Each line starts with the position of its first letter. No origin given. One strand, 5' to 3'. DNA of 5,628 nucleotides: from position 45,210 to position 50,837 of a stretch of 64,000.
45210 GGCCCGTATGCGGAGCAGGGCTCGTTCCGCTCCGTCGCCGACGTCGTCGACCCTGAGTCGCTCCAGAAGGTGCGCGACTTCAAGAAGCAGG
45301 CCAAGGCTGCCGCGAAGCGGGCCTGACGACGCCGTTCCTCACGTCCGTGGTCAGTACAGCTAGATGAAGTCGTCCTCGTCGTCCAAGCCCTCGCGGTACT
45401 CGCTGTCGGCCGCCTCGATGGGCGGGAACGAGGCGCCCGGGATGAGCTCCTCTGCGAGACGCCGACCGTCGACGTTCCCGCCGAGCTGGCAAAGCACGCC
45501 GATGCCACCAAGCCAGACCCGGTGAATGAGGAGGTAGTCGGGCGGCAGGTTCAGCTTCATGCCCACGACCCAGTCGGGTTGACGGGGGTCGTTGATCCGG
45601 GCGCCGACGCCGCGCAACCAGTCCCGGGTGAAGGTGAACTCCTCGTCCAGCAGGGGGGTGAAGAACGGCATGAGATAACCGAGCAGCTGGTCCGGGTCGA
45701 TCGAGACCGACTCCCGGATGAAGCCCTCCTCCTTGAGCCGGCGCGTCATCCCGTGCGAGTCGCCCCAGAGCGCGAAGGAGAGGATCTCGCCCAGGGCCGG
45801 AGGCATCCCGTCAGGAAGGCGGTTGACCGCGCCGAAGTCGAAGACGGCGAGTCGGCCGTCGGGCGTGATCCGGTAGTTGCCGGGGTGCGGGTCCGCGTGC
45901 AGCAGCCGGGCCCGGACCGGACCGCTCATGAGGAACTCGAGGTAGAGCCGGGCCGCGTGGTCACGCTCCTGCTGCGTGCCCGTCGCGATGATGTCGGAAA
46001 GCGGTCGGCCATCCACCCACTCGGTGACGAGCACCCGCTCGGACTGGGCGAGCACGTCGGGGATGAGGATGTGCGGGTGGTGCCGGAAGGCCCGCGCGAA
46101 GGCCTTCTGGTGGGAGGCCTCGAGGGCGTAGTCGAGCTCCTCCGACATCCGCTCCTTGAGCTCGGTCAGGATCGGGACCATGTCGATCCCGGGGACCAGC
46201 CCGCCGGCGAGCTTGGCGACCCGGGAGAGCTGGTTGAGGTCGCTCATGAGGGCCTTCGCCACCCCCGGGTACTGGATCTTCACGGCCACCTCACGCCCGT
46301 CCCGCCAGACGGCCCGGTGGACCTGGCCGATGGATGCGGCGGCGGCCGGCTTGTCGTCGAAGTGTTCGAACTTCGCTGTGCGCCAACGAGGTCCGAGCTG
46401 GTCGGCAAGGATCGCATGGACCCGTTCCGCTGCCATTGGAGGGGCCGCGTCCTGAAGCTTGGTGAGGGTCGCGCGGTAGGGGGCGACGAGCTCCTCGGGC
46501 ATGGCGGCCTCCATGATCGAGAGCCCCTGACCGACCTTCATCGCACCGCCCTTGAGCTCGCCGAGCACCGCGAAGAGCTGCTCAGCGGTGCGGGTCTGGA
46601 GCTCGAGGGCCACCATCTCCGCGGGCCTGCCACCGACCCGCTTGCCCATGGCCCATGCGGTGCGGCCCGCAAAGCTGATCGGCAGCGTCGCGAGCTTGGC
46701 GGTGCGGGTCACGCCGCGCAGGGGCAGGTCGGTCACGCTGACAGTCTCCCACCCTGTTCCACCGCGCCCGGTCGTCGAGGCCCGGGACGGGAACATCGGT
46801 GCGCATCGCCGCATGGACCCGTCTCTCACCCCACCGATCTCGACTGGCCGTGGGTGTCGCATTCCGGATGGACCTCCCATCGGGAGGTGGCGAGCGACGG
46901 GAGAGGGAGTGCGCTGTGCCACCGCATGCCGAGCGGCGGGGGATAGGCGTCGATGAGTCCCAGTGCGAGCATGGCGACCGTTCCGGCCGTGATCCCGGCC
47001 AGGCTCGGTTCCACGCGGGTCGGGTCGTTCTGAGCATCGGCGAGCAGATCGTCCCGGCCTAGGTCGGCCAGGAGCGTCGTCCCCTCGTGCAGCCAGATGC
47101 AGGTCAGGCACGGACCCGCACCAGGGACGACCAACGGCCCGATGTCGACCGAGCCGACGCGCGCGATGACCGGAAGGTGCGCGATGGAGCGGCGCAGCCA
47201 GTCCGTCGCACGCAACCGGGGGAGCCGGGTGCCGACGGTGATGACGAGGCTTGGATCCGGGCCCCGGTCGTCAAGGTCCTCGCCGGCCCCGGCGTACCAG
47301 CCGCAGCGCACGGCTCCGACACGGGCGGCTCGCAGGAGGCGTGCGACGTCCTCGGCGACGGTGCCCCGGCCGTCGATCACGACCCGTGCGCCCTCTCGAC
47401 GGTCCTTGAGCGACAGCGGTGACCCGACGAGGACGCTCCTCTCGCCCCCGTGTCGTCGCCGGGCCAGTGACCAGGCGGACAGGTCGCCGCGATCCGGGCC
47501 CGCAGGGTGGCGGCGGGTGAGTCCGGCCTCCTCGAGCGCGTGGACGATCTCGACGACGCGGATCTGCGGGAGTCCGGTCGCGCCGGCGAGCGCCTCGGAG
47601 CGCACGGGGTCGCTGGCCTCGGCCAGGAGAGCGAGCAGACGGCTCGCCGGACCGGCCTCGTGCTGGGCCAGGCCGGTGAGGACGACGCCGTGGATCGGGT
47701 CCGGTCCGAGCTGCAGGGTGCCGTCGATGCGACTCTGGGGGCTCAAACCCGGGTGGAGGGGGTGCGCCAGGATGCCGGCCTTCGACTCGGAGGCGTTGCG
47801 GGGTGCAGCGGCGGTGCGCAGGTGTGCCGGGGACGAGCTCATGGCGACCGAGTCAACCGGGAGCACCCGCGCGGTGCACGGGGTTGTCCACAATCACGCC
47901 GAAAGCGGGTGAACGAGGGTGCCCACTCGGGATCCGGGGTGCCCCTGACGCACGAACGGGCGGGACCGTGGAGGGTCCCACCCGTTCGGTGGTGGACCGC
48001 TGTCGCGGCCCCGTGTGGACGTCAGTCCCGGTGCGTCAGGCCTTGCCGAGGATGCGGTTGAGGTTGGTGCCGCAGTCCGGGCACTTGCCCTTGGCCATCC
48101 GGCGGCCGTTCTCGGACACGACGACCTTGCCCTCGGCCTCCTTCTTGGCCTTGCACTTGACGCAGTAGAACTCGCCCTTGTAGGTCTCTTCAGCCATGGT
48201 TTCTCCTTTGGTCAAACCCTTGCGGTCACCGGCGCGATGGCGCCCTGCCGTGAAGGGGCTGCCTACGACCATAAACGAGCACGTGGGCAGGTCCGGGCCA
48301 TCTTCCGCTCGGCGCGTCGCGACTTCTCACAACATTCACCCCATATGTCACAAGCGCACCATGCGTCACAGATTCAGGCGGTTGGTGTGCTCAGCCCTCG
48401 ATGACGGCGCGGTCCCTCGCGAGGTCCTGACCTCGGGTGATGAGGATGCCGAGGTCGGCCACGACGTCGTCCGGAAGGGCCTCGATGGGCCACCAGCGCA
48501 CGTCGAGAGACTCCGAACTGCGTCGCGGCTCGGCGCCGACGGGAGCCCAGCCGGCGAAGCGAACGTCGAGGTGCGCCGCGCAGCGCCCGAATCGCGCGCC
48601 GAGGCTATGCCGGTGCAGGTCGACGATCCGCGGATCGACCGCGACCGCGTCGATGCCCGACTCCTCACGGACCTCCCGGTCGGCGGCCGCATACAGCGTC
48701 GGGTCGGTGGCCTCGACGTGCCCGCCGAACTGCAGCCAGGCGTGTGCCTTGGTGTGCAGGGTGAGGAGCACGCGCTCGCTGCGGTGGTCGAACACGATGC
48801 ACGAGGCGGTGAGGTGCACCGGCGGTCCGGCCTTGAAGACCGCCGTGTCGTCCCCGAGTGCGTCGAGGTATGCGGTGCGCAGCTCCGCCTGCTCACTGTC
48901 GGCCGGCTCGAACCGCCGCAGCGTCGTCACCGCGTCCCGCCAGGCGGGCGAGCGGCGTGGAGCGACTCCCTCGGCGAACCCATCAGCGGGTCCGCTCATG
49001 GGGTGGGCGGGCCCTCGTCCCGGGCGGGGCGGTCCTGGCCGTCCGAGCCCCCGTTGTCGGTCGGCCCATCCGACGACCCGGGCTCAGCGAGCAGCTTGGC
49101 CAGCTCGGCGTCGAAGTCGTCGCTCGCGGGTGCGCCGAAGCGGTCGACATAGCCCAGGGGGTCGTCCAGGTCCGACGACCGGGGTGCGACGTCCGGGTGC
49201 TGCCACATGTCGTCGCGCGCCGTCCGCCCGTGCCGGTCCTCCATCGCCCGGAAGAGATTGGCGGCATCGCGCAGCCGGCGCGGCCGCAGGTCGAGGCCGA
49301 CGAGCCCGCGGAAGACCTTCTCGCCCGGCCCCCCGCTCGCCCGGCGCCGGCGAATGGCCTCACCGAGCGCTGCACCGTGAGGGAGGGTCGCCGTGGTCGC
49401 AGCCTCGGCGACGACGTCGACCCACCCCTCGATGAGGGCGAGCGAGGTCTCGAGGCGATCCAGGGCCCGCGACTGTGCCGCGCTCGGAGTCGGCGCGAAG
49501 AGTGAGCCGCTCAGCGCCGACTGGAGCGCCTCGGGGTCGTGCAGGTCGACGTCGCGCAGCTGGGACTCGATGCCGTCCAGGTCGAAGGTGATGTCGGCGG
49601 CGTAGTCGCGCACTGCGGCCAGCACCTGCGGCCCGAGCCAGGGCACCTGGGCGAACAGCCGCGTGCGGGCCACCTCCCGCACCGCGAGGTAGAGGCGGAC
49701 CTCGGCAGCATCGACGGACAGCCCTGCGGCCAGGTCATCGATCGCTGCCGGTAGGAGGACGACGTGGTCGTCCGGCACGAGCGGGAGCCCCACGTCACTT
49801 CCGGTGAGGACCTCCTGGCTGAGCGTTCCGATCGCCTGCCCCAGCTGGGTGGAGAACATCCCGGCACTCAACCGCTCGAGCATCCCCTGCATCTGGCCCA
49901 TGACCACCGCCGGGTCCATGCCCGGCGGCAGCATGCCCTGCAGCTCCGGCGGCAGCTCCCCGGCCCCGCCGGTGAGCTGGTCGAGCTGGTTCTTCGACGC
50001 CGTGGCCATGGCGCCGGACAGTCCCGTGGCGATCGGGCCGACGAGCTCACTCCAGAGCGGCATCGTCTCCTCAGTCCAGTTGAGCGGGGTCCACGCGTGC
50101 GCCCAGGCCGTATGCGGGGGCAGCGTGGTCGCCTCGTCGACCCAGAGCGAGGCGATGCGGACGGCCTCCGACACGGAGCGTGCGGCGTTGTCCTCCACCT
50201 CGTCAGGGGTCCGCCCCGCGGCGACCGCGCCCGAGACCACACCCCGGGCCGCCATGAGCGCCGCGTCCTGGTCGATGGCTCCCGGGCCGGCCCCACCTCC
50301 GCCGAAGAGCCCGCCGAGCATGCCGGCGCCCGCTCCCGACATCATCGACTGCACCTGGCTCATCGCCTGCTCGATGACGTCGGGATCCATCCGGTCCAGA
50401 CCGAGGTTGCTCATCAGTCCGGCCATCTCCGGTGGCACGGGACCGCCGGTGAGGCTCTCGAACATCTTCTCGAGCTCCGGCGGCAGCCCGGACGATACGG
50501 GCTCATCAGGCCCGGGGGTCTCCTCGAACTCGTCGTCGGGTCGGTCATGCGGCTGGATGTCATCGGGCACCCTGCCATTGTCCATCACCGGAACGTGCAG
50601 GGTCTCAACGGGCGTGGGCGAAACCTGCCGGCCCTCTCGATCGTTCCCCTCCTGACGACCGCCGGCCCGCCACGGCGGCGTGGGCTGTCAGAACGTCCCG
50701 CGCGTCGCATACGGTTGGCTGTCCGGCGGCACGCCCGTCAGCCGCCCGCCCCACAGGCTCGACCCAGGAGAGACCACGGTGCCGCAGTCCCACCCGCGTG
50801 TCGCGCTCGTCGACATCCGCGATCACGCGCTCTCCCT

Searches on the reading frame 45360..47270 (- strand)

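Call 35: search_protein_families(library=pfam, proteins=[window:45360-47270:-], max_evalue=0.00001)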
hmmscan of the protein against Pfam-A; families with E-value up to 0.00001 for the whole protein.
window:45360-47270:- (636 aa): 1 family
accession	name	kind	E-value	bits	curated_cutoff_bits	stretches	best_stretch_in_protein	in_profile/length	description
PF03109.22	ABC1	-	1.3e-60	205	22.9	1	271-509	1-241/244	ABC1 atypical kinase-like domain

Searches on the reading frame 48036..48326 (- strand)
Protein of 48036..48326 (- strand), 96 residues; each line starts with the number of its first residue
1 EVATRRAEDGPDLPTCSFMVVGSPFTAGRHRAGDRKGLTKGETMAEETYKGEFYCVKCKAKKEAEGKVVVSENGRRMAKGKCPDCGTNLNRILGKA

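Call 71: search_protein_families(library=pfam, proteins=[window:48036-48326:-], max_evalue=0.00001)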
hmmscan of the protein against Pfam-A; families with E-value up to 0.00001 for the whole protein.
window:48036-48326:- (96 aa): 1 family
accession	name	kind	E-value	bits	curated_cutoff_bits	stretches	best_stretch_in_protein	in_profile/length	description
PF18930.5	DUF5679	-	1.9e-13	50.8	27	1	54-92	1-40/40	Domain of unknown function (DUF5679)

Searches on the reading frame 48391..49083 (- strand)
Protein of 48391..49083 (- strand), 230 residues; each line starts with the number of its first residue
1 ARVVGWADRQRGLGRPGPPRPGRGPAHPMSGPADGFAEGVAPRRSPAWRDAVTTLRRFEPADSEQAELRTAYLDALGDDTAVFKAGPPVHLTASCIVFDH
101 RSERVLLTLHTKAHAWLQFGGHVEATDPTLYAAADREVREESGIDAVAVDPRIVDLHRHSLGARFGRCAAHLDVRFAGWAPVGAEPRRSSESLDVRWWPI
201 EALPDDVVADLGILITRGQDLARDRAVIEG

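Call 35: search_protein_families(library=pfam, proteins=[window:48391-49083:-], max_evalue=0.00001)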
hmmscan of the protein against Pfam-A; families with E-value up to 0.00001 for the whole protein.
window:48391-49083:- (230 aa): 1 family
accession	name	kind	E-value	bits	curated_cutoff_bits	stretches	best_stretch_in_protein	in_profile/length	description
PF00293.34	NUDIX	-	3.8e-12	46.8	21.1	1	90-207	3-123/134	NUDIX domain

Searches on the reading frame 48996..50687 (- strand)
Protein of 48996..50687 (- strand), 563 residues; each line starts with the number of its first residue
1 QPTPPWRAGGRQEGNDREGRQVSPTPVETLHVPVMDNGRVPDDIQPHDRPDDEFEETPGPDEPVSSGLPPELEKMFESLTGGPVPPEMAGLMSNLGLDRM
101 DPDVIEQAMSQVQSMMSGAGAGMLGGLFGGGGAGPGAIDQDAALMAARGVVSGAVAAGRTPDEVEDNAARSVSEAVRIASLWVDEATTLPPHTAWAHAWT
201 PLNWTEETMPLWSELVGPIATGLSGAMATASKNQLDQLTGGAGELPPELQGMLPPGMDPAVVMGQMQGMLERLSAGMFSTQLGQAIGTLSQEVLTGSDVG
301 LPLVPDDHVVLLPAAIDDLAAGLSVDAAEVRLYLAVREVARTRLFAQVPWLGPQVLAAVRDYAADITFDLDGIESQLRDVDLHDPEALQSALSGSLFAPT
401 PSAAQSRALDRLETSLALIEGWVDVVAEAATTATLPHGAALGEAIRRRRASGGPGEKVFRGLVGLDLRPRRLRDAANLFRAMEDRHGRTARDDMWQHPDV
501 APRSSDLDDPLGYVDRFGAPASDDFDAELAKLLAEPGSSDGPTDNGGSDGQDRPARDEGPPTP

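Call 35: search_protein_families(library=pfam, proteins=[window:48996-50687:-], max_evalue=0.00001)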
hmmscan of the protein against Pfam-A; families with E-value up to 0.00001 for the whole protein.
window:48996-50687:- (563 aa): 1 family
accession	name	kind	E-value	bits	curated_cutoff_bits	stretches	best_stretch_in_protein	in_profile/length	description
PF10103.15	Zincin_2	-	1.9e-107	359.9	25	1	139-514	2-344/344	Zincin-like metallopeptidase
